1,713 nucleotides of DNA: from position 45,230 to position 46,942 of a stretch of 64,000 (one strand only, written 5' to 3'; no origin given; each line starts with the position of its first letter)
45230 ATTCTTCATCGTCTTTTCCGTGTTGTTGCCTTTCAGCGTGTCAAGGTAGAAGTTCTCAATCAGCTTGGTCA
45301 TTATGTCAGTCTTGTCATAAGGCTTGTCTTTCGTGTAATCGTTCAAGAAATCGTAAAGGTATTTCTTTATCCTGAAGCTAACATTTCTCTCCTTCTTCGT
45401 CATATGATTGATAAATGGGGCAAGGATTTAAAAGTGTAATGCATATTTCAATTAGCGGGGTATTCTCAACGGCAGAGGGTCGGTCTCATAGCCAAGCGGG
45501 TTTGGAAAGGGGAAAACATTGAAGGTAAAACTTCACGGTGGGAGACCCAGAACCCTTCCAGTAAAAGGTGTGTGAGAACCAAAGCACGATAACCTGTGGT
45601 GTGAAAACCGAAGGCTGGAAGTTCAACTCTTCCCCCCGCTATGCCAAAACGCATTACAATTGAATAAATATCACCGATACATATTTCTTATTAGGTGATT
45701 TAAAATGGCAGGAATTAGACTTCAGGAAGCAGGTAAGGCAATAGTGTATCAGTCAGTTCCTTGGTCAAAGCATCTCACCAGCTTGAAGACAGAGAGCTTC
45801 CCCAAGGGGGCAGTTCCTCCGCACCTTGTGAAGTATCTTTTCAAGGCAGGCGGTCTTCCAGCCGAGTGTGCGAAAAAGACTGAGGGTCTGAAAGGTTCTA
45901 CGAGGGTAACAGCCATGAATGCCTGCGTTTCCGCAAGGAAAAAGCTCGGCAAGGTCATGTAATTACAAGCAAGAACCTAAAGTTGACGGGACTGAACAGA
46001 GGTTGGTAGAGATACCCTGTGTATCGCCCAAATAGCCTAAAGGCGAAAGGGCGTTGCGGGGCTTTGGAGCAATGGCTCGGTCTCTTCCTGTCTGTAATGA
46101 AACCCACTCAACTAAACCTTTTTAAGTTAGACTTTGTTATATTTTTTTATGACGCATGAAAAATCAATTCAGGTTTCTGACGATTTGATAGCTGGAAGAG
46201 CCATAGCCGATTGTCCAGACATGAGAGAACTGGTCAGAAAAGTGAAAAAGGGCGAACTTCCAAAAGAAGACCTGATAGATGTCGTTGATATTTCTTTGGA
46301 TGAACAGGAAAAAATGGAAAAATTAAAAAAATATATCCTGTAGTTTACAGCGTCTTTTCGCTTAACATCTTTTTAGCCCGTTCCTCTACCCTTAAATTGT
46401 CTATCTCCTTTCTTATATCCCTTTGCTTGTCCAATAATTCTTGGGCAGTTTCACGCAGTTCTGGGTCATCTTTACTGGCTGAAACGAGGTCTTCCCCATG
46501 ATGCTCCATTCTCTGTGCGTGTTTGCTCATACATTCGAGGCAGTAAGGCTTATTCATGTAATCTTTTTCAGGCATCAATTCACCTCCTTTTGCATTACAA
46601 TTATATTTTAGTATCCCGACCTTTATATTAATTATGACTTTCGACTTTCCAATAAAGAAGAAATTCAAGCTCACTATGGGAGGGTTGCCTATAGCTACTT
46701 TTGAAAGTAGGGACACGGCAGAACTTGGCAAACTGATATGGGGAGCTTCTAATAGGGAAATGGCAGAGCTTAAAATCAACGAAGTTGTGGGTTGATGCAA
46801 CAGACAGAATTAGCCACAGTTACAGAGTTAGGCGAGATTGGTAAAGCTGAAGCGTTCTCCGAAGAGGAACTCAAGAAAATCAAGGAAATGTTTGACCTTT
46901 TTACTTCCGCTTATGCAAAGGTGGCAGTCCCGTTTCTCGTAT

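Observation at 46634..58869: A 12-kb co-directional array of ~50 unrelated small genes joined by a near-invariant 25-nt junction; almost all proteins end in KLKEVV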

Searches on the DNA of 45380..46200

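Call 90: search_rna_families(source=window, start=45380, end=46200, threshold=evalue, max_evalue=1)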
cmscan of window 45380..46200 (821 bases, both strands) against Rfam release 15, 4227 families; matches with E-value up to 1: 2.
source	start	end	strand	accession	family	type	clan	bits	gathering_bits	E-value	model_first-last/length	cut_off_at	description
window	46104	46152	-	RF02068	STnc480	Gene; sRNA;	-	24.4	72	0.46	1-72/72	no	Enterobacterial sRNA STnc480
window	46089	46154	+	RF01290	SNORD10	Gene; snRNA; snoRNA; CD-box;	-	16.2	37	0.62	1-139/139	no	Small nucleolar RNA SNORD10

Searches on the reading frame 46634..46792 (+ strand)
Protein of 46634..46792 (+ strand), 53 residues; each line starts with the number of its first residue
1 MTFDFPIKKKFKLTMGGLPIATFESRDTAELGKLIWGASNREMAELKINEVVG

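Call 17: search_protein_families(library=pfam, alignment_id=A1, max_evalue=0.01)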
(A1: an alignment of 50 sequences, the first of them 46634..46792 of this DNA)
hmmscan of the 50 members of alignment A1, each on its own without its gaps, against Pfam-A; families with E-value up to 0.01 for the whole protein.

A. member 1, window:46634-46792:+ (53 aa): 0 families

B. families by the number of members that match (of 50 scanned): 9 families
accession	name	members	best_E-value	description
PF02915.23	Rubrerythrin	1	1.3e-08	Rubrerythrin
PF22277.2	EncFtn-like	1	1.5e-06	EncFtn-like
PF09537.16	DUF2383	1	0.00044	Domain of unknown function (DUF2383)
PF24914.1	ACR10_N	1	0.00059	ACT domain-containing protein ACR10, N-terminal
PF03232.19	COQ7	1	0.0016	Ubiquinone biosynthesis protein COQ7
PF11491.13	DUF3213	1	0.0019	Protein of unknown function (DUF3213)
PF24531.2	ANC1_spectrin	1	0.0048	Nuclear anchorage protein 1, spectrin repeat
PF08946.15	Osmo_CC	1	0.0057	Osmosensory transporter coiled coil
PF09657.15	Cas_Csx8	1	0.009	CRISPR-associated protein Csx8 (Cas_Csx8)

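Call 18: search_protein_families(library=phrogs, alignment_id=A1, max_evalue=0.01)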
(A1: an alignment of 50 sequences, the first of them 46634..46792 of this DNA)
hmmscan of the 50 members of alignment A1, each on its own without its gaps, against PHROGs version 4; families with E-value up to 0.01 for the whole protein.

A. member 1, window:46634-46792:+ (53 aa): 0 families

B. families by the number of members that match (of 50 scanned): 8 families
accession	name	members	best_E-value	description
phrog_5927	-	1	8.9e-09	-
phrog_22670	-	1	2.6e-06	-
phrog_7573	-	1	0.0029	-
phrog_30652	-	1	0.0049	-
phrog_22616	-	1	0.005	-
phrog_19239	-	1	0.005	-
phrog_15817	-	1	0.0078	-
phrog_6486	-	1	0.0088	-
